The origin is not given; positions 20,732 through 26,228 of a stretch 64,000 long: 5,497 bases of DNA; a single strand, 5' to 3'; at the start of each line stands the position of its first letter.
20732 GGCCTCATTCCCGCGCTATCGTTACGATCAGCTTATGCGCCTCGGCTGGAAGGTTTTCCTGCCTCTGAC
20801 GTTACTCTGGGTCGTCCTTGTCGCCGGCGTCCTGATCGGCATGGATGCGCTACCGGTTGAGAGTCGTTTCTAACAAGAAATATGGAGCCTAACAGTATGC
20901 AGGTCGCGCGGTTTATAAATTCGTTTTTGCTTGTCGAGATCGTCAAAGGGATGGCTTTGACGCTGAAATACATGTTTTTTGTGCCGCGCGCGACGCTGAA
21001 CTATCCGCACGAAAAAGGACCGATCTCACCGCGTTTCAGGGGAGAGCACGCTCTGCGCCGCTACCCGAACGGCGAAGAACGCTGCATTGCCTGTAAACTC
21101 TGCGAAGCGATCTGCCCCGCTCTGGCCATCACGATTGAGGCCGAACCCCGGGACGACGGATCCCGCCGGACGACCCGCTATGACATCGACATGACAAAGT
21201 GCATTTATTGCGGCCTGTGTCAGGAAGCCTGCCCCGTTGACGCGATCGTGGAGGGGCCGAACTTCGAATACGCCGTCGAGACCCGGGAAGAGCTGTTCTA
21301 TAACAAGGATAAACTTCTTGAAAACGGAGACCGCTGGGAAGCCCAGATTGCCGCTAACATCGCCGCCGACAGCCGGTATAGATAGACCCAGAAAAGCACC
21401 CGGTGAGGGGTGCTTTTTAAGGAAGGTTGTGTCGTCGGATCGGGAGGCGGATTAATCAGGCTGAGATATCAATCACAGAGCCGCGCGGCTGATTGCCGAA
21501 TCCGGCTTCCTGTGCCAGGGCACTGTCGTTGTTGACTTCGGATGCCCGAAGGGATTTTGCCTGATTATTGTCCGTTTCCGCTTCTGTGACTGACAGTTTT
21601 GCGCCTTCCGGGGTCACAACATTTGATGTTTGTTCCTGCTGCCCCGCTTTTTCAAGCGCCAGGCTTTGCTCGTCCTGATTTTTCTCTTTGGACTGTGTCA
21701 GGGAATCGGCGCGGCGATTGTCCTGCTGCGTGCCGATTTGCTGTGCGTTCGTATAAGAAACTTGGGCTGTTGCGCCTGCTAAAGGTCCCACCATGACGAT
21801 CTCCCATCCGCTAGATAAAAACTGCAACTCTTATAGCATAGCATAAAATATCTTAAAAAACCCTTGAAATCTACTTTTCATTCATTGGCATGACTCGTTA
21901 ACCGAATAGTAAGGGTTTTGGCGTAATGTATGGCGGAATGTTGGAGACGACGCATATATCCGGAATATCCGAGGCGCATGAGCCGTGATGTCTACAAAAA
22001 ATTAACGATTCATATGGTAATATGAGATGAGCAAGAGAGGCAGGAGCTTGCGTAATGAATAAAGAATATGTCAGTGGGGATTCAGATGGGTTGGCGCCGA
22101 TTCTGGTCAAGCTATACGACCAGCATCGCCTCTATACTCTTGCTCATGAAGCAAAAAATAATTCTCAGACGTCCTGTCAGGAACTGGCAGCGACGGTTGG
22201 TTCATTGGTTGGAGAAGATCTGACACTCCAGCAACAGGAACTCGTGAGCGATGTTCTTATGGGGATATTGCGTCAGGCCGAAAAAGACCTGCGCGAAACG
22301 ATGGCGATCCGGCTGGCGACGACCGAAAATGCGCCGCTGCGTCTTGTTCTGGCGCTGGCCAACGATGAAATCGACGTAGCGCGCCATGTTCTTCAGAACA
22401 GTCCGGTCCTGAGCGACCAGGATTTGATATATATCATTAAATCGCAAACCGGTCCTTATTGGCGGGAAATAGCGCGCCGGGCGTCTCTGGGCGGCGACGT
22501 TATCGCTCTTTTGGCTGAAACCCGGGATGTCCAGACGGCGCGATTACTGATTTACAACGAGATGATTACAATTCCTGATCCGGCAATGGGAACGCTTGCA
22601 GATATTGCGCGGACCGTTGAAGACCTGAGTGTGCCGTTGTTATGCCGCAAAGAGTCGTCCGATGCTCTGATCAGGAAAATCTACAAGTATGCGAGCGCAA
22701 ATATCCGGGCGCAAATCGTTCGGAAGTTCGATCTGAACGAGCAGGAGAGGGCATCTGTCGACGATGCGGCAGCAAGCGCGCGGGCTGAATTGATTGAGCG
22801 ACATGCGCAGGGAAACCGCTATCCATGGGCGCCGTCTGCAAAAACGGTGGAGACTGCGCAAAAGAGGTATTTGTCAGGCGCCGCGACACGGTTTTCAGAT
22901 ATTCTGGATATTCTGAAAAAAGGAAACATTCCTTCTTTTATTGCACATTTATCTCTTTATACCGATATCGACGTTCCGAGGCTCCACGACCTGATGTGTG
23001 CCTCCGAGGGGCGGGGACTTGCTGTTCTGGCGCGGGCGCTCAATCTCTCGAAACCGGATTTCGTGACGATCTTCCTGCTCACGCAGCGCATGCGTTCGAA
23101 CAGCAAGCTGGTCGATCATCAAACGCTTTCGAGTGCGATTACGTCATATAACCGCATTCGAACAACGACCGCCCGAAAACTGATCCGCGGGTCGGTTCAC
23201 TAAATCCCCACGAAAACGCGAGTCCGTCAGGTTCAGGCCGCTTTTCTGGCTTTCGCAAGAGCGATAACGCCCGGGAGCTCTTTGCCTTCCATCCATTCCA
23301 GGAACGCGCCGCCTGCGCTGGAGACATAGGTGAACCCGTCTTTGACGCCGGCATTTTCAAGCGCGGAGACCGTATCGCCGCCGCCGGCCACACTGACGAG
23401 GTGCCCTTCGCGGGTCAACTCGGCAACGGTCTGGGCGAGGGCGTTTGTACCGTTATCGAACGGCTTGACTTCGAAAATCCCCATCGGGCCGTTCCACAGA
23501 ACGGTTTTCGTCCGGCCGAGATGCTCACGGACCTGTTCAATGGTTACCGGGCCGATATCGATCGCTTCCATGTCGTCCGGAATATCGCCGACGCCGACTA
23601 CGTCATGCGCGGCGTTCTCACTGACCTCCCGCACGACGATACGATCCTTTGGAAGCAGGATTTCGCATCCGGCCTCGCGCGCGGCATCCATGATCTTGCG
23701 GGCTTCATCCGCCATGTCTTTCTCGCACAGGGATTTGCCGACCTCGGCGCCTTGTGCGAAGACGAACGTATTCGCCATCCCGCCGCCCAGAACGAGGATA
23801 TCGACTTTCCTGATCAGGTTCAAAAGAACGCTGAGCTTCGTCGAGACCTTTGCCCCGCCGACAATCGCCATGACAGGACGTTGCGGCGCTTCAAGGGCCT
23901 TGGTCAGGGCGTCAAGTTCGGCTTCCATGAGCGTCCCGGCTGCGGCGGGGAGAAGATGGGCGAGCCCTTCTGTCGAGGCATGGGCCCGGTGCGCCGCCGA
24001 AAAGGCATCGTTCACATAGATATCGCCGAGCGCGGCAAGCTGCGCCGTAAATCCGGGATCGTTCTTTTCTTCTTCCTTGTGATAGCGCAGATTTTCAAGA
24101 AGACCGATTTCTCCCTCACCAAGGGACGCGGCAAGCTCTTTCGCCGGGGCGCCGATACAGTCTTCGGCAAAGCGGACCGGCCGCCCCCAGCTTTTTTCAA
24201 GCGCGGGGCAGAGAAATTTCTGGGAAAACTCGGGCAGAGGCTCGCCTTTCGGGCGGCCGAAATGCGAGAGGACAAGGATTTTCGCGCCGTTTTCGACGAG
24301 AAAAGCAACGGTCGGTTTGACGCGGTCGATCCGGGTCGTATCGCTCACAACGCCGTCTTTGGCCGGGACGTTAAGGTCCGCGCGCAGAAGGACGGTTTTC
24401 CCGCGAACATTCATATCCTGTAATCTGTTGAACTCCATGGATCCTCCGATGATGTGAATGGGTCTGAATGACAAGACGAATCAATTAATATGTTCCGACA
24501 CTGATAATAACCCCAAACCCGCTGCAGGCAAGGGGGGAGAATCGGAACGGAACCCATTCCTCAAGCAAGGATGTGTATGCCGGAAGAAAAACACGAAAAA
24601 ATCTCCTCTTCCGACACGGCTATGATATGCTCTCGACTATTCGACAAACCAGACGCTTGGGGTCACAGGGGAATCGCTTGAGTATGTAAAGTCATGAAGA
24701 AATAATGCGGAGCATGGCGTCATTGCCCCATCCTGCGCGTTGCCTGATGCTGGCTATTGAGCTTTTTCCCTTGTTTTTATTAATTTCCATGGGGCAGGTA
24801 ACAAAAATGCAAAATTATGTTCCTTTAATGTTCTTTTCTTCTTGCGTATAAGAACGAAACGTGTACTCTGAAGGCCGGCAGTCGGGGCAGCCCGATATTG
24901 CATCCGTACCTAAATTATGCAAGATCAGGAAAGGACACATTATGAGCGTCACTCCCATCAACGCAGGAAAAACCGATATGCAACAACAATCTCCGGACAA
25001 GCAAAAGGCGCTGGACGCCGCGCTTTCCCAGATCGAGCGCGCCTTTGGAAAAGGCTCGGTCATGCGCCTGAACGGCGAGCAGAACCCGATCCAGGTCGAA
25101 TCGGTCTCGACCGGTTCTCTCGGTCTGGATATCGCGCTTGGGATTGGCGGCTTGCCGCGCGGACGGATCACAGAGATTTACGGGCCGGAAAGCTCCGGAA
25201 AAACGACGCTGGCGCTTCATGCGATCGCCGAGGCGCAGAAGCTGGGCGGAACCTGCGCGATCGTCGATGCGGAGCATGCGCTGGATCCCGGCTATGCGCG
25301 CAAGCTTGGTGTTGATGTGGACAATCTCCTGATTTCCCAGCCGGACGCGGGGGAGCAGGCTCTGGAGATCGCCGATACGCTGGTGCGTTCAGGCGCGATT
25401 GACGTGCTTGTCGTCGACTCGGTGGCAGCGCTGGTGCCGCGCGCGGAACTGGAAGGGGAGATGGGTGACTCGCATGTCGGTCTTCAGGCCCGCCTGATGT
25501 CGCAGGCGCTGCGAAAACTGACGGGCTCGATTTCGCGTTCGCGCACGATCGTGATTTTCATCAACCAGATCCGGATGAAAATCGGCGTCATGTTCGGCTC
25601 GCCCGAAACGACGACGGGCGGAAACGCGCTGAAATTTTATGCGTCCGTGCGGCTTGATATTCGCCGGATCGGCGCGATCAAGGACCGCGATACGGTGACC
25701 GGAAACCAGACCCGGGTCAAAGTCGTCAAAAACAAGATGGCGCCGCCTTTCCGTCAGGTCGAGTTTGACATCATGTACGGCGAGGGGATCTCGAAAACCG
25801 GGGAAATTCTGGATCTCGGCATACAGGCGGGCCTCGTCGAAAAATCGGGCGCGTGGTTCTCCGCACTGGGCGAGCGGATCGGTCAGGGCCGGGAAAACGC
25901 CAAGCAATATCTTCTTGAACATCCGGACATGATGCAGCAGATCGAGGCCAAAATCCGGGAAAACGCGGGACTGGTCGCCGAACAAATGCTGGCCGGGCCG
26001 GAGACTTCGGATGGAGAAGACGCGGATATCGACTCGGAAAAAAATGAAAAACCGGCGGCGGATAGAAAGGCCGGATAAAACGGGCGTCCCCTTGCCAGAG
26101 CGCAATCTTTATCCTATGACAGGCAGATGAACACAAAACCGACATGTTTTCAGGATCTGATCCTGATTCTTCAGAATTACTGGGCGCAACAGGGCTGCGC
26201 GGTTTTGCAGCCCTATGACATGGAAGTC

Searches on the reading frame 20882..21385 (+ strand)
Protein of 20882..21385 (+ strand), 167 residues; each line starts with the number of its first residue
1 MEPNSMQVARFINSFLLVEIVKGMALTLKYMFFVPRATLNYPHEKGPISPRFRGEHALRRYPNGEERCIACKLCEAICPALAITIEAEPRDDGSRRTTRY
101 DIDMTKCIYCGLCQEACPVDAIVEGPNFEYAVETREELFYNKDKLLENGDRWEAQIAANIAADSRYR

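Call 18: search_protein_families(library=pfam, proteins=[window:20882-21385:+], max_evalue=0.0001)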
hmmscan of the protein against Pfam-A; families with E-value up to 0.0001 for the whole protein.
window:20882-21385:+ (167 aa): 10 families
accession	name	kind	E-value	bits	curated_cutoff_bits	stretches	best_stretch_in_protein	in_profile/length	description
PF00037.32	Fer4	-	3.1e-14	52.5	21.1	2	101-122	2-23/24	4Fe-4S binding domain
PF12838.12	Fer4_7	-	3e-12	47.3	27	1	67-121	1-52/52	4Fe-4S dicluster domain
PF13183.11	Fer4_8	-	5e-10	40.2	27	1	66-119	3-66/68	4Fe-4S dicluster domain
PF13484.11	Fer4_16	-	1.1e-09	39.3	30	1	106-143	1-35/66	4Fe-4S double cluster binding domain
PF14697.11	Fer4_21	-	3e-09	37.3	35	0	102-127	3-31/59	4Fe-4S dicluster domain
PF13237.11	Fer4_10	-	2.5e-08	34.2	25.5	1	65-118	6-53/53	4Fe-4S dicluster domain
PF13187.11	Fer4_9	-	5.3e-08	33.2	27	1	67-122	1-52/52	4Fe-4S dicluster domain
PF12837.12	Fer4_6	-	1.4e-07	31.6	25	0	102-122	4-24/24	4Fe-4S binding domain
PF12797.12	Fer4_2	-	2.2e-07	30.8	24.5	0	102-119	5-22/22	4Fe-4S binding domain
PF12800.12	Fer4_4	-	3.1e-06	27.5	24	0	66-80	2-16/17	4Fe-4S binding domain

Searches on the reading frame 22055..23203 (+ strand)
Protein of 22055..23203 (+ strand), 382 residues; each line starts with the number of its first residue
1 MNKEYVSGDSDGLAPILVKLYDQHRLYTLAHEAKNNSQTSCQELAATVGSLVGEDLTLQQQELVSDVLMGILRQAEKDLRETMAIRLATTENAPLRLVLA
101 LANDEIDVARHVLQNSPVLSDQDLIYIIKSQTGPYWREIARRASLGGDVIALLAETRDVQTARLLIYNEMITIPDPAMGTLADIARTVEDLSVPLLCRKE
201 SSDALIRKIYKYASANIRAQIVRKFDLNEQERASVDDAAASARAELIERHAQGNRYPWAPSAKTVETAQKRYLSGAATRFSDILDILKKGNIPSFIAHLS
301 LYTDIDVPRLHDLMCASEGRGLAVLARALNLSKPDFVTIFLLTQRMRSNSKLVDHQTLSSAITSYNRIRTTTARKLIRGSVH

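Call 18: search_protein_families(library=pfam, proteins=[window:22055-23203:+], max_evalue=0.0001)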
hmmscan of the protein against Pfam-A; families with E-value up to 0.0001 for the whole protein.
window:22055-23203:+ (382 aa): 1 family
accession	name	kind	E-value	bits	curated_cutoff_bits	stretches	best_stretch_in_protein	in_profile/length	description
PF10098.14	DUF2336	-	1e-41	143.6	34.6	1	108-376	1-260/262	Uncharacterised protein conserved in bacteria (DUF2336)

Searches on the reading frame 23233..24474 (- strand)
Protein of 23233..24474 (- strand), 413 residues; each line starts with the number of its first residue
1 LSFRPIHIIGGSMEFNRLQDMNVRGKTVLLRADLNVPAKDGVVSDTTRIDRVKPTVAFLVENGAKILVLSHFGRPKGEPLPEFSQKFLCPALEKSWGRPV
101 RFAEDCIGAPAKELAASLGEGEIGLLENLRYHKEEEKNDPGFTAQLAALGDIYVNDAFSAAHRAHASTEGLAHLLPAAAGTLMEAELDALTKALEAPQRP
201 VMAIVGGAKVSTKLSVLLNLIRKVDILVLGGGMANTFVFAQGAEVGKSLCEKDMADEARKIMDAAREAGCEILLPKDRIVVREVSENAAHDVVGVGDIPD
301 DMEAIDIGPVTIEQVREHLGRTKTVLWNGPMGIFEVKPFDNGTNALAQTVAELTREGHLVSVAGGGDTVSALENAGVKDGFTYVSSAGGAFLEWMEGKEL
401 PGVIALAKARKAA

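Call 18: search_protein_families(library=pfam, proteins=[window:23233-24474:-], max_evalue=0.0001)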
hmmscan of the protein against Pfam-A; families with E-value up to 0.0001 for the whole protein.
window:23233-24474:- (413 aa): 1 family
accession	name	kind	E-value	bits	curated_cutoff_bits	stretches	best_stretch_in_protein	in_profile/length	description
PF00162.24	PGK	-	3.1e-145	484.4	27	1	18-398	1-379/379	Phosphoglycerate kinase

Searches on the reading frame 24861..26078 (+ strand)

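Call 19: search_protein_families(library=pfam, proteins=[window:24861-26078:+], max_evalue=0.0001)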
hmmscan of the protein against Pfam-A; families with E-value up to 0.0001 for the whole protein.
window:24861-26078:+ (405 aa): 4 families
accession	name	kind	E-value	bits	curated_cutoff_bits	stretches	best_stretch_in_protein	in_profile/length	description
PF00154.27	RecA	-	1.1e-144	481.1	27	1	49-311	1-262/262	recA bacterial DNA recombination protein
PF21096.2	RecA_C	-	3e-25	88.6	27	1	314-369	1-56/57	RecA C-terminal domain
PF08423.17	Rad51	-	2.9e-08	33.7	22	1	79-269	5-211/244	Rad51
PF06745.19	ATPase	-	6.1e-07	29.5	26.6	1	82-156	1-77/231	KaiC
